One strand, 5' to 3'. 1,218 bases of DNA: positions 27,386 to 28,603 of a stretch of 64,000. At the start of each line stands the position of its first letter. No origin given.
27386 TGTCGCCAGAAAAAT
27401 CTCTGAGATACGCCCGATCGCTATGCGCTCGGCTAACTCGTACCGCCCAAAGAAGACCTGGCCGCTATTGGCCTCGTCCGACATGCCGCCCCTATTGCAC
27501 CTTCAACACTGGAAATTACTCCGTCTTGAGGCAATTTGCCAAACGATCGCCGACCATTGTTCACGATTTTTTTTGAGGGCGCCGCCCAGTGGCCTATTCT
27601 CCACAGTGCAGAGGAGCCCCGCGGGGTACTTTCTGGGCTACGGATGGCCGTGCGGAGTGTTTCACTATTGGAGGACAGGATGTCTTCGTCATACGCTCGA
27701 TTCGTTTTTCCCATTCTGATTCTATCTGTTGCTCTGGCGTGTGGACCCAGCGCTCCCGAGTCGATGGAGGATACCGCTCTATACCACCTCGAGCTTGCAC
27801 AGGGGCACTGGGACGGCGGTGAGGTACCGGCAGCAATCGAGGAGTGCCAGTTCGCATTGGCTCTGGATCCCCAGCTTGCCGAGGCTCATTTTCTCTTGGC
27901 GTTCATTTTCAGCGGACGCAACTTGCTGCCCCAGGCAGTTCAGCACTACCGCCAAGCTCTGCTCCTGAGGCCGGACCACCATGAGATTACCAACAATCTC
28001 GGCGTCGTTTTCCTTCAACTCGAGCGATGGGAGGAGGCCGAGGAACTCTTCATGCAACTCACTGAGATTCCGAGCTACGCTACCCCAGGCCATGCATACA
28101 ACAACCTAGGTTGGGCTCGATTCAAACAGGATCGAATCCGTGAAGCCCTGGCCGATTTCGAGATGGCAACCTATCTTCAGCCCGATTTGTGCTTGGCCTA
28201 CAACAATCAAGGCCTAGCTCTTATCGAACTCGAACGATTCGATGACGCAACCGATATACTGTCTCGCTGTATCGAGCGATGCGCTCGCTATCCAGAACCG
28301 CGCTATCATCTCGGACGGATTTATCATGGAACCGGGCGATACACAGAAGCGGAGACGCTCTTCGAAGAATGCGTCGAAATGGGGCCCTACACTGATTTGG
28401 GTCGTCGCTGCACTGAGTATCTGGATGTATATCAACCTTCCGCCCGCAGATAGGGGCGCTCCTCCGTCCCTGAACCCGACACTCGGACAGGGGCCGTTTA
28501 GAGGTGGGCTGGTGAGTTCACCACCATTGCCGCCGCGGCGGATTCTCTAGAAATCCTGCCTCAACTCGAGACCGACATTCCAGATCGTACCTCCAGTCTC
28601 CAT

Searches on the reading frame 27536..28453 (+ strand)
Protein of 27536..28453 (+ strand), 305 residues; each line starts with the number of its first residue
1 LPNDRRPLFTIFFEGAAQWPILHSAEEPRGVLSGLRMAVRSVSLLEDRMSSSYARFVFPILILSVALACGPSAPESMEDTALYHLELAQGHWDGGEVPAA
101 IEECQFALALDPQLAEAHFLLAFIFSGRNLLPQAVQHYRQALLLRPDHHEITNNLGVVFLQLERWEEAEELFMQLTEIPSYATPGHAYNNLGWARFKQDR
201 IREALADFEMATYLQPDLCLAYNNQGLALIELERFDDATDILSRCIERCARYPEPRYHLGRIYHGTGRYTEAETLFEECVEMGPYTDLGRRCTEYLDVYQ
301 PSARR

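Call 9: search_protein_families(library=pfam, proteins=[window:27536-28453:+], max_evalue=0.001)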
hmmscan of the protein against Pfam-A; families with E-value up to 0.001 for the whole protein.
window:27536-28453:+ (305 aa): 17 families
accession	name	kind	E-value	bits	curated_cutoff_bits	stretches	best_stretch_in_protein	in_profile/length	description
PF00515.34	TPR_1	-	9.7e-29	98.4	27.8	2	187-217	3-33/34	Tetratricopeptide repeat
PF07719.23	TPR_2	-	5.6e-26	88.9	27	1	187-217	3-33/34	Tetratricopeptide repeat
PF13181.12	TPR_8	-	2e-21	74.7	25.7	1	256-282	4-30/34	Tetratricopeptide repeat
PF13424.12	TPR_12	-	7.7e-21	74.5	30.1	3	218-282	2-74/77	Tetratricopeptide repeat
PF13432.12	TPR_16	-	7.7e-20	71.4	32.7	2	131-172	13-54/65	Tetratricopeptide repeat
PF13414.12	TPR_11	-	4.2e-19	68.4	26.8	2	131-162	10-41/42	TPR repeat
PF13431.12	TPR_17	-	1.9e-17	62.5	24.4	0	137-170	1-34/34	Tetratricopeptide repeat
PF14559.12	TPR_19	-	7.8e-17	61.8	25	2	133-177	9-53/68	Tetratricopeptide repeat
PF13374.12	TPR_10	-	1.9e-16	59.9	27.5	1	258-282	7-31/42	Tetratricopeptide repeat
PF13428.12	TPR_14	-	4.1e-13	49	23.5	0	253-286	1-34/44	Tetratricopeptide repeat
PF13176.12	TPR_7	-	1.5e-11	43.8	27.9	0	258-280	4-26/36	Tetratricopeptide repeat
PF13371.12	TPR_9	-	1e-10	41.9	35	1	196-250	6-60/73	Tetratricopeptide repeat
PF13174.12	TPR_6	-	3.7e-09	37.1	26.3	0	257-281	4-28/33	Tetratricopeptide repeat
PF07721.20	TPR_4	-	4e-09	36.7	27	0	254-278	2-26/26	Tetratricopeptide repeat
PF12895.13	ANAPC3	-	4.5e-06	27.3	27.2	0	225-279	29-82/82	Anaphase-promoting complex, cyclosome, subunit 3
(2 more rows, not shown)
